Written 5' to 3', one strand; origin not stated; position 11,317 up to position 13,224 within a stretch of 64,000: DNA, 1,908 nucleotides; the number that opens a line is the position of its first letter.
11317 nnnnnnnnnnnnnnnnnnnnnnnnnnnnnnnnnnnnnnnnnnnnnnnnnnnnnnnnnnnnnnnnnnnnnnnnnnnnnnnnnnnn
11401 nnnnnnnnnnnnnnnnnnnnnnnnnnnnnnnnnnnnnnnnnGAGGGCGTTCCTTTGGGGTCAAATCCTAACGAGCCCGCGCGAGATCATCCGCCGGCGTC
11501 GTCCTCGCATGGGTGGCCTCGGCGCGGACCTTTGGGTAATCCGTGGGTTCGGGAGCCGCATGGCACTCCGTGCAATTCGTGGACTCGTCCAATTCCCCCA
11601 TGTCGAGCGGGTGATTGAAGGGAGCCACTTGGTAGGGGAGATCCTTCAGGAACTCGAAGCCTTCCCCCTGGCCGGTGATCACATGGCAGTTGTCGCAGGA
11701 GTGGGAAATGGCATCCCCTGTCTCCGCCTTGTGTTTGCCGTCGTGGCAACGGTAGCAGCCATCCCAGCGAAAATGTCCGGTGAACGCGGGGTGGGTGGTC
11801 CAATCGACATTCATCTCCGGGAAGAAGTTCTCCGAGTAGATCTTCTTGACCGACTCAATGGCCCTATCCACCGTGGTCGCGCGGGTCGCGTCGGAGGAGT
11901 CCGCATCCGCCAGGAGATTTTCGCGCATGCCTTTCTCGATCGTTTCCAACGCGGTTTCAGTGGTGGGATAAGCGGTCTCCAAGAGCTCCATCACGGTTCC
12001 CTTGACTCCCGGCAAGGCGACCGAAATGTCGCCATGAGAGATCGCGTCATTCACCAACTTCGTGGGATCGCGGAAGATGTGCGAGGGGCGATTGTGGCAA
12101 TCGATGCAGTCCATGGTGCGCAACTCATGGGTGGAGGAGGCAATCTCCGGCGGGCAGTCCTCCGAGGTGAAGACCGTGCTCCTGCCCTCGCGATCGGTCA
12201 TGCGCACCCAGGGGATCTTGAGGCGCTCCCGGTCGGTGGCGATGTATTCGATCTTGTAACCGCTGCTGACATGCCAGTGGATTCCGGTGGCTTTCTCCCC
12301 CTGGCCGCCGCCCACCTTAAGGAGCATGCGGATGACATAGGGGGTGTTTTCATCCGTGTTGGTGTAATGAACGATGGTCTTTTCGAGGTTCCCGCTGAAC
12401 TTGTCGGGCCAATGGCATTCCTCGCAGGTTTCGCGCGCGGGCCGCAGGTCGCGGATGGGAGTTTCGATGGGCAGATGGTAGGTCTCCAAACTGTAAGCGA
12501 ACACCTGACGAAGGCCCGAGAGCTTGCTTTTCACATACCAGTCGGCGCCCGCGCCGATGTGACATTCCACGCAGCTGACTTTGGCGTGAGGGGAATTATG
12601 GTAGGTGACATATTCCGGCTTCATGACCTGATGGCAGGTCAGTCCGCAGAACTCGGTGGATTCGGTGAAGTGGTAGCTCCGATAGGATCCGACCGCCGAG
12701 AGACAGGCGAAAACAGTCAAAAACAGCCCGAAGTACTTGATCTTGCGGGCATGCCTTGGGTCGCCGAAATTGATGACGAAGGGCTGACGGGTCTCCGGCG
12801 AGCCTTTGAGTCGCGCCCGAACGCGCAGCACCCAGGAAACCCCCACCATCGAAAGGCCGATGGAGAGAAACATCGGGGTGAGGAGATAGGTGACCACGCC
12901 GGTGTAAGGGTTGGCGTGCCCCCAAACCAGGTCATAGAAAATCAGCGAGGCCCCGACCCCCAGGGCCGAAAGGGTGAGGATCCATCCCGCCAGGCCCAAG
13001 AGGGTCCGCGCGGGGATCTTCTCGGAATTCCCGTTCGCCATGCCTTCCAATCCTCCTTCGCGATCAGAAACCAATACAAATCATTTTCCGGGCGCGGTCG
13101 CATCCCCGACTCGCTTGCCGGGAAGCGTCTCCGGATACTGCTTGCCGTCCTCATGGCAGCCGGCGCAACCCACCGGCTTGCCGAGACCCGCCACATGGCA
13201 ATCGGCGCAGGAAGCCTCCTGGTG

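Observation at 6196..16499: Composite six-gene multiheme cytochrome operon (about 54 c-hemes): Nhc/Hmc-like FeS-NrfD-13-heme module, ImcH-like heptaheme, and two CbcL-like cytochrome c/b fusions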

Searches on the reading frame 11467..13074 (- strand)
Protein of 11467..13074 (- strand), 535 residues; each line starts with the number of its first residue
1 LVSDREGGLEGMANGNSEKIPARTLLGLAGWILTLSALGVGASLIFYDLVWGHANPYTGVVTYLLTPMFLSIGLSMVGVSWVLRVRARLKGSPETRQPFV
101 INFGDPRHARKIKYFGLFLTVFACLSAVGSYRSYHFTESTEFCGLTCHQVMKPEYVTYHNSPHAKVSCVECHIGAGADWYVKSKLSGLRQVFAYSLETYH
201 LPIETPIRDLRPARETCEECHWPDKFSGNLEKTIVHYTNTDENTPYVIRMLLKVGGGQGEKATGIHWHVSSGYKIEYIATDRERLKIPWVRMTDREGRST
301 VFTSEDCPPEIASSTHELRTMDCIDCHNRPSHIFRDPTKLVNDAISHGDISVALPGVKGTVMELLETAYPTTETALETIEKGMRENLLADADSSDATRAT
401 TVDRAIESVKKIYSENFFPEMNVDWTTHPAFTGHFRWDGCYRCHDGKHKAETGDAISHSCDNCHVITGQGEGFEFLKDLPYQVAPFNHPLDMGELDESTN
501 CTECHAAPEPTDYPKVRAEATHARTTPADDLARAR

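Call 4: search_protein_families(library=pfam, proteins=[window:11467-13074:-], max_evalue=0.01)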
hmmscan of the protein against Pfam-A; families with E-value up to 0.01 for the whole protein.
window:11467-13074:- (535 aa): 3 families
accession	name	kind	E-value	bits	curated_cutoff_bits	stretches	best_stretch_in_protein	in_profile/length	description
PF03264.19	Cytochrom_NNT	-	3.1e-08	34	24.1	1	117-200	13-100/174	NapC/NirT cytochrome c family, N-terminal region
PF14522.11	Cytochrome_C7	-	1.1e-06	28.8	24.8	1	426-464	43-66/67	Cytochrome c7 and related cytochrome c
PF14537.11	Cytochrom_c3_2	-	0.0061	17.4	25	0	439-507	8-66/79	Cytochrome c3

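Call 5: search_protein_families(library=ncbifam, proteins=[window:11467-13074:-], max_evalue=0.01)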
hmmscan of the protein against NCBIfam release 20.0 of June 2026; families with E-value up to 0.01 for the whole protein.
window:11467-13074:- (535 aa): 5 families
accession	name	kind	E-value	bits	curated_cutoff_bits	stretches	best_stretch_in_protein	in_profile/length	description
TIGR03153.1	cytochr_NrfH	equivalog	1.7e-13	50.8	134.2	1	118-222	7-110/138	cytochrome c nitrite reductase small subunit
TIGR03507.1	decahem_SO1788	subfamily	0.00043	18.9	209.3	0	130-246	233-324/672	OmcA/MtrC family decaheme c-type cytochrome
TIGR02162.1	torC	equivalog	0.0033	16.8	478.2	1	134-197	38-106/387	pentaheme c-type cytochrome TorC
NF041762.1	diheme_GEGP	equivalog_domain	0.0093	15.2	300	1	427-469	17-60/359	GEGP motif-containing diheme protein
NF011606.0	PRK15032.1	equivalog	0.0095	15.1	455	1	128-193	33-102/390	pentaheme c-type cytochrome TorC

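Call 9: search_solved_structures(query=window:11467-13074:-, max_evalue=0.01)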
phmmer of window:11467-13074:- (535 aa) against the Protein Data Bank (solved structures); distinct sequences matched with E-value up to 0.01: 1.
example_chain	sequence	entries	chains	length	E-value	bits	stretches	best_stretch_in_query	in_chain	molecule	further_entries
2j7a_C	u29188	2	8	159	0.0027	19.4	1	133-221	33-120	CYTOCHROME C QUINOL DEHYDROGENASE NRFH | NAPC/NIRT CYTOCHROME C FAMILY PROTEIN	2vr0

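Call 10: find_homologous_proteins(query=window:11467-13074:-, max_evalue=0.00001)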
Query window:11467-13074:- (535 aa): 7881 proteins with E <= 0.00001 among 8000 candidates; the best 120 are listed.
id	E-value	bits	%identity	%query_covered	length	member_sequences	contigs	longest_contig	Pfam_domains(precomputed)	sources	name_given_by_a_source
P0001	0.0e+0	1189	100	93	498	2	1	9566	PF03264.20,PF14522.12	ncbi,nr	ncbi:MAG: NapC/NirT family cytochrome c, partial [Candidatus Omnitrophica bacterium]|nr:NapC/NirT fa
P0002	5.8e-248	842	70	91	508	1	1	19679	PF14537.12,PF03264.20,PF14522.12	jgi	jgi:nitrate/TMAO reductase-like tetraheme cytochrome c subunit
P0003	1.9e-245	834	67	96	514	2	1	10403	PF03264.20,PF14522.12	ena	-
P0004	2.6e-239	813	65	96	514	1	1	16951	PF14537.12,PF03264.20,PF14522.12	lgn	-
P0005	6.2e-239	812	63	97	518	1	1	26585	PF03264.20,PF14522.12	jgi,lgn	jgi:hypothetical protein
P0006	8.3e-236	802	63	96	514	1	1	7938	PF14537.12,PF03264.20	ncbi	-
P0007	1.0e-235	801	64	96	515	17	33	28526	PF14537.12,PF03264.20,PF14522.12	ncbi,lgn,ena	-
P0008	4.1e-234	796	64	95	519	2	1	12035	PF03264.20,PF14522.12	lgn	-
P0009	2.5e-233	794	62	98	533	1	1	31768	PF14537.12,PF03264.20,PF14522.12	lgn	-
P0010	4.5e-227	773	63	95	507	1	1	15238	PF03264.20,PF02085.22,PF14522.12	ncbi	-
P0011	1.2e-222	758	62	91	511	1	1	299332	PF14537.12,PF03264.20,PF02085.22,PF14522.12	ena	-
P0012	1.0e-220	752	62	93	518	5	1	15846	PF03264.20,PF14522.12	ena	-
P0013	6.0e-215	733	59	96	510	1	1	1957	PF03264.20,PF02085.22,PF14522.12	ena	-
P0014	1.4e-198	679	64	80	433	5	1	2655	PF03264.20,PF02085.22,PF14522.12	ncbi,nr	ncbi:MAG: NapC/NirT family cytochrome c, partial [Candidatus Omnitrophica bacterium]|nr:NapC/NirT fa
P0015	5.6e-161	555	48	92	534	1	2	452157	PF03264.20,PF14522.12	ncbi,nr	ncbi:MAG: NapC/NirT family cytochrome c [Candidatus Omnitrophica bacterium]|nr:hypothetical protein 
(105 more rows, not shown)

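Call 12: find_encoding_contigs(protein=P0011, flank=10000, max_places=1)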
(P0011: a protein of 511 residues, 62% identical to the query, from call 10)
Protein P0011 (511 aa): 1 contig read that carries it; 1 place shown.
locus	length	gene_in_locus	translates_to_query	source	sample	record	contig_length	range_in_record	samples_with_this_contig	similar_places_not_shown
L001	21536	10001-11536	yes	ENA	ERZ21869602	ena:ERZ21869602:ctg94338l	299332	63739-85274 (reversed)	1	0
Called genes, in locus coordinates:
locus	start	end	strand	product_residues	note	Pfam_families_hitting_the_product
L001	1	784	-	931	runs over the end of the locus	PF01074:Glyco_hydro_38N, PF09261:Alpha-mann_mid, PF07748:Glyco_hydro_38C, PF17677:Glyco_hydro38C2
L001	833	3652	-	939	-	PF22680:Glyco_hydro_123_N_2, PF13320:GH123_cat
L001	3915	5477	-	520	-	-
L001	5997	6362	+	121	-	-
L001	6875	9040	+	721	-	PF02085:Cytochrom_CIII (faint), PF14522:Cytochrome_C7 (faint), PF22113:Mtrc-MtrF_II-IV_dom, PF14537:Cytochrom_c3_2 (faint), PF22113:Mtrc-MtrF_II-IV_dom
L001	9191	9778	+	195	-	PF14522:Cytochrome_C7 (faint), PF13435:Cytochrome_C554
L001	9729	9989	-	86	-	-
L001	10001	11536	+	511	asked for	PF03264:Cytochrom_NNT, PF02085:Cytochrom_CIII (faint), PF14522:Cytochrome_C7 (faint), PF14537:Cytochrom_c3_2 (faint)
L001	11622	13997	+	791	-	PF00684:DnaJ_CXXCXGXG (faint), PF09699:Paired_CXXCH_1 (faint), PF14522:Cytochrome_C7 (faint), PF14537:Cytochrom_c3_2 (weak), PF01292:Ni_hydr_CYTB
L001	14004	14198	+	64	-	-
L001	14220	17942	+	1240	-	PF00404:Dockerin_1 (faint)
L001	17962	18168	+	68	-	-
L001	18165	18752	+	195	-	PF09721:Exosortase_EpsH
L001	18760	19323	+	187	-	-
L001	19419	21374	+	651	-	PF00890:FAD_binding_2 (weak), PF01266:DAO (weak), PF12831:FAD_oxidored, PF13450:NAD_binding_8, PF24135:DUF7402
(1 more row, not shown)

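Call 13: find_encoding_contigs(protein=P0015, flank=10000, max_places=1)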
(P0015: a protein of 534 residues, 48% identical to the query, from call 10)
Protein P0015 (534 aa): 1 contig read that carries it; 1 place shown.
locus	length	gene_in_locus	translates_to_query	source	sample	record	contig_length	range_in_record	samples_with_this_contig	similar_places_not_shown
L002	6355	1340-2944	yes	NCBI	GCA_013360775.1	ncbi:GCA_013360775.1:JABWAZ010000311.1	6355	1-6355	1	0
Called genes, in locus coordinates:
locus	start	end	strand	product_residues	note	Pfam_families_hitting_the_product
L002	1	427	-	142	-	?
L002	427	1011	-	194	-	PF04542:Sigma70_r2, PF08281:Sigma70_r4_2, PF04545:Sigma70_r4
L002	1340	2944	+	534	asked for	PF03264:Cytochrom_NNT, PF14522:Cytochrome_C7 (faint)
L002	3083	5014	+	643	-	PF24784:Temptin_C, PF18914:DUF5666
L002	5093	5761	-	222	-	PF06439:3keto-disac_hyd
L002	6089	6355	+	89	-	?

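Call 21: find_related_loci(query=A1, collection=genome_contigs, flank=10000)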
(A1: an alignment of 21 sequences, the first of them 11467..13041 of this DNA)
Query A1 (524 aa) in genome_contigs; peptide patterns used: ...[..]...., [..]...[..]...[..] (x = any residue, [..] = any of these).
600 stretches matched a pattern (row limit reached: there are more); 595 encode a relative of the query (tblastn E <= 1e-3); the best 80 are kept; 80 distinct loci.
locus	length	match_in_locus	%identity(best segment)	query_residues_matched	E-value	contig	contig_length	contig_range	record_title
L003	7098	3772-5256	43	2-495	7e-140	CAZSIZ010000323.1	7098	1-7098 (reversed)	MAG TPA_asm: uncultured bacterium isolate SRP077602_co8_260 genome assembly, contig: NODE_14255_length_7098_cov_4.941928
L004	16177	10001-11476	43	1-496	8e-139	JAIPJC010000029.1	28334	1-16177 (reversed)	MAG: Kiritimatiellales bacterium isolate Tobar13m-G50 Tobar13m-C1892, whole genome shotgun sequence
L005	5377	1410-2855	45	15-494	2e-138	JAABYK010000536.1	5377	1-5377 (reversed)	MAG: candidate division KSB1 bacterium isolate CS3-K085 K_merged_R1_(paired)_contig_151473, whole genome shotgun sequenc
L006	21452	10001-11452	44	12-494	7e-137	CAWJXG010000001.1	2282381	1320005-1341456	MAG: uncultured Acidobacteriaceae bacterium isolate MFD05502.bin.1.150 genome assembly, contig: contig_16736, whole geno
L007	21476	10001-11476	42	9-496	8e-137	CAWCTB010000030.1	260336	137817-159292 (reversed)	MAG: uncultured Acidobacteriaceae bacterium isolate MFD04428.bin.2.15 genome assembly, contig: contig_47881, whole genom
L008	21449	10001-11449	43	15-496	2e-136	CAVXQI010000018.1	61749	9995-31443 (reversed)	MAG: uncultured Acidobacteriaceae bacterium isolate MFD01872.bin.2.84 genome assembly, contig: contig_35090, whole genom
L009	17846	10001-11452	41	12-495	1e-135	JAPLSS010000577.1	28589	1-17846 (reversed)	MAG: Candidatus Sumerlaeota bacterium isolate LacPavin_0920_SED5_MAG_64_9 LacPavin_0920_SED5_scaffold_2701431, whole gen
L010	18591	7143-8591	41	15-496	1e-135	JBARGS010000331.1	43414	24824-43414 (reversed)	MAG: Candidatus Korobacteraceae bacterium isolate MFD06391_ilm_asm_bin32 k127_61959, whole genome shotgun sequence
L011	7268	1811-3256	44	15-499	6e-134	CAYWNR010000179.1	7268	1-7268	MAG TPA_asm: uncultured Gemmatimonadaceae bacterium isolate SRP214966_co3_52 genome assembly, contig: NODE_18725_length_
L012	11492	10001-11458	43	15-499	4e-134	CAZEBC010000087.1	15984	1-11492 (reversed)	MAG TPA_asm: uncultured bacterium isolate binchicken_co107_64 genome assembly, contig: NODE_8742_length_15984_cov_12.544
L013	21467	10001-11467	43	10-494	3e-133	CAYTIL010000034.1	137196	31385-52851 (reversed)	MAG TPA_asm: uncultured Acidobacteriaceae bacterium isolate binchicken_co165_379 genome assembly, contig: k141_85955, wh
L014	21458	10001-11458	40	12-496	5e-132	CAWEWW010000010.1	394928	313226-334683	MAG: uncultured Acidobacteriaceae bacterium isolate MFD05512.bin.1.252 genome assembly, contig: contig_48595, whole geno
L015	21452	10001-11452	42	12-494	4e-131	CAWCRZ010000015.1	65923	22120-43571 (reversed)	MAG: uncultured Acidobacteriaceae bacterium isolate MFD04428.bin.2.97 genome assembly, contig: contig_5123, whole genome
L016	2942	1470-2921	42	12-494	3e-137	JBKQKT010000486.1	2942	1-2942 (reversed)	MAG: Candidatus Korobacteraceae bacterium isolate CRr2D2E2F__bin_11 CRr2D2E2F_000000178785, whole genome shotgun sequenc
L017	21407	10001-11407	45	12-494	4e-131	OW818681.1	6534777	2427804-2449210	metagenome genome assembly, chromosome: 1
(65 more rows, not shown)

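Call 24: find_encoding_contigs(protein=P0002, flank=10000, max_places=1)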
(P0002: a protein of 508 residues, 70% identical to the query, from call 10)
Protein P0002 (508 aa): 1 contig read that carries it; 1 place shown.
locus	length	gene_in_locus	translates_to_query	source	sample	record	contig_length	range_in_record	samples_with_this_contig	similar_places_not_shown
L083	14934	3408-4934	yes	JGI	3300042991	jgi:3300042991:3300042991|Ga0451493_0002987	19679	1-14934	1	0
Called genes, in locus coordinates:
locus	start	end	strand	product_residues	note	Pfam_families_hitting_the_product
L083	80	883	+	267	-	PF13247:Fer4_11, PF12838:Fer4_7 (weak), PF12797:Fer4_2 (weak), PF12837:Fer4_6 (weak), PF13237:Fer4_10 (weak), PF13187:Fer4_9 (weak)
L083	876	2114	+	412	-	PF03916:NrfD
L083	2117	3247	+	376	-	PF14522:Cytochrome_C7 (faint)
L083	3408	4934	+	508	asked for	PF03264:Cytochrom_NNT, PF14522:Cytochrome_C7 (faint), PF14537:Cytochrom_c3_2 (faint)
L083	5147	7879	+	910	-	PF02085:Cytochrom_CIII (weak), PF09699:Paired_CXXCH_1 (faint), PF14522:Cytochrome_C7 (faint), PF14537:Cytochrom_c3_2 (faint), PF01292:Ni_hydr_CYTB (weak)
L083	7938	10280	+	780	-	PF09699:Paired_CXXCH_1 (faint), PF14522:Cytochrome_C7 (faint), PF14537:Cytochrom_c3_2 (faint), PF01292:Ni_hydr_CYTB, PF14358:DUF4405 (weak)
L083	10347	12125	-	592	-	PF02518:HATPase_c, PF13589:HATPase_c_3, PF09239:Topo-VIb_trans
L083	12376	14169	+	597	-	PF03417:AAT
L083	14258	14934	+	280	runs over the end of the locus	-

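Call 25: find_encoding_contigs(protein=P0009, flank=10000, max_places=1)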
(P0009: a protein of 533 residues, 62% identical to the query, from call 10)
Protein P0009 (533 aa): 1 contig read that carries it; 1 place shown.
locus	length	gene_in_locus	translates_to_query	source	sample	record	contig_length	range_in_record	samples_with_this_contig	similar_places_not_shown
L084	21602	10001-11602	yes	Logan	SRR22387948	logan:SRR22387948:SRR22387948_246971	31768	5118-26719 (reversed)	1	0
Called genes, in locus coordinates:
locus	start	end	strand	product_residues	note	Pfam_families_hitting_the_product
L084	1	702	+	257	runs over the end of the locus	PF00106:adh_short, PF23441:SDR (weak), PF08659:KR, PF13561:adh_short_C2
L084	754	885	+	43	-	-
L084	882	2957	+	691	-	PF14522:Cytochrome_C7 (faint), PF14537:Cytochrom_c3_2 (faint), PF22113:Mtrc-MtrF_II-IV_dom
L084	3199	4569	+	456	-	-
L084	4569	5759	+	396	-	PF14522:Cytochrome_C7 (faint), PF14537:Cytochrom_c3_2 (faint)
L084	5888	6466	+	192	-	PF22113:Mtrc-MtrF_II-IV_dom (faint), PF14522:Cytochrome_C7 (faint), PF13435:Cytochrome_C554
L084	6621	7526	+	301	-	PF13187:Fer4_9 (faint), PF12797:Fer4_2 (faint), PF12837:Fer4_6 (faint), PF12838:Fer4_7 (weak), PF13237:Fer4_10 (faint), PF13247:Fer4_11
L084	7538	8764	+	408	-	PF03916:NrfD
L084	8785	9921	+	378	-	PF14522:Cytochrome_C7 (faint)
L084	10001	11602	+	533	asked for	PF03264:Cytochrom_NNT, PF14522:Cytochrome_C7 (faint), PF14537:Cytochrom_c3_2 (faint)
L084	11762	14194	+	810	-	PF02085:Cytochrom_CIII (faint), PF03264:Cytochrom_NNT (faint), PF09699:Paired_CXXCH_1 (faint), PF14522:Cytochrome_C7 (faint), PF14537:Cytochrom_c3_2 (faint), PF01292:Ni_hydr_CYTB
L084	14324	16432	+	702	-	PF08309:LVIVD (faint)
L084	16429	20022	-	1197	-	PF01738:DLH (weak)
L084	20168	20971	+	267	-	PF00248:Aldo_ket_red (faint)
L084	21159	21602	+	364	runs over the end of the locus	PF00266:Aminotran_5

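Call 26: find_encoding_contigs(protein=P0007, flank=10000, max_places=1)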
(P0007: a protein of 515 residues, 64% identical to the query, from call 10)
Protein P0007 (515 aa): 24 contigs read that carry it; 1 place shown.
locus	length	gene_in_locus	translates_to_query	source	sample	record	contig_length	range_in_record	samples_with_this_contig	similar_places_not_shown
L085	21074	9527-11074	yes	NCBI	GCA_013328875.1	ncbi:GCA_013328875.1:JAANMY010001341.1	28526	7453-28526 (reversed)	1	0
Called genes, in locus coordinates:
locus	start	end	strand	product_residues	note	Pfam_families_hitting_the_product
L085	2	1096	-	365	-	?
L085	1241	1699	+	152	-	-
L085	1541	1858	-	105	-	PF01906:YbjQ_1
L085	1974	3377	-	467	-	PF02056:Glyco_hydro_4, PF11975:Glyco_hydro_4C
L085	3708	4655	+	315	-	PF13187:Fer4_9 (faint), PF12837:Fer4_6 (faint), PF12838:Fer4_7 (weak), PF14697:Fer4_21 (faint), PF13247:Fer4_11, PF12838:Fer4_7 (weak), PF12797:Fer4_2 (weak), PF13237:Fer4_10 (weak)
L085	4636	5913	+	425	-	PF03916:NrfD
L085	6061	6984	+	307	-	PF13187:Fer4_9 (faint), PF12838:Fer4_7 (faint), PF13237:Fer4_10 (faint), PF13247:Fer4_11, PF12797:Fer4_2 (weak), PF12837:Fer4_6 (weak)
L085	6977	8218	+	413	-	PF03916:NrfD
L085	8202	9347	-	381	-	-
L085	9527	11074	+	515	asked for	PF03264:Cytochrom_NNT, PF14522:Cytochrome_C7 (faint), PF14537:Cytochrom_c3_2 (faint)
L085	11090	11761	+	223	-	PF00551:Formyl_trans_N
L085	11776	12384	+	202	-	PF01613:Flavin_Reduct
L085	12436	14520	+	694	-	-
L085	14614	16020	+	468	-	PF13570:Beta-prop_ACSF4 (faint), PF13360:PQQ_2 (weak)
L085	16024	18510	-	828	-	PF01074:Glyco_hydro_38N, PF09261:Alpha-mann_mid, PF07748:Glyco_hydro_38C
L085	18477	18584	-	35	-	-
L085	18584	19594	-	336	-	PF03706:LPG_synthase_TM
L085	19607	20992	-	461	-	PF00884:Sulfatase, PF01663:Phosphodiest (faint), PF16347:SGSH_C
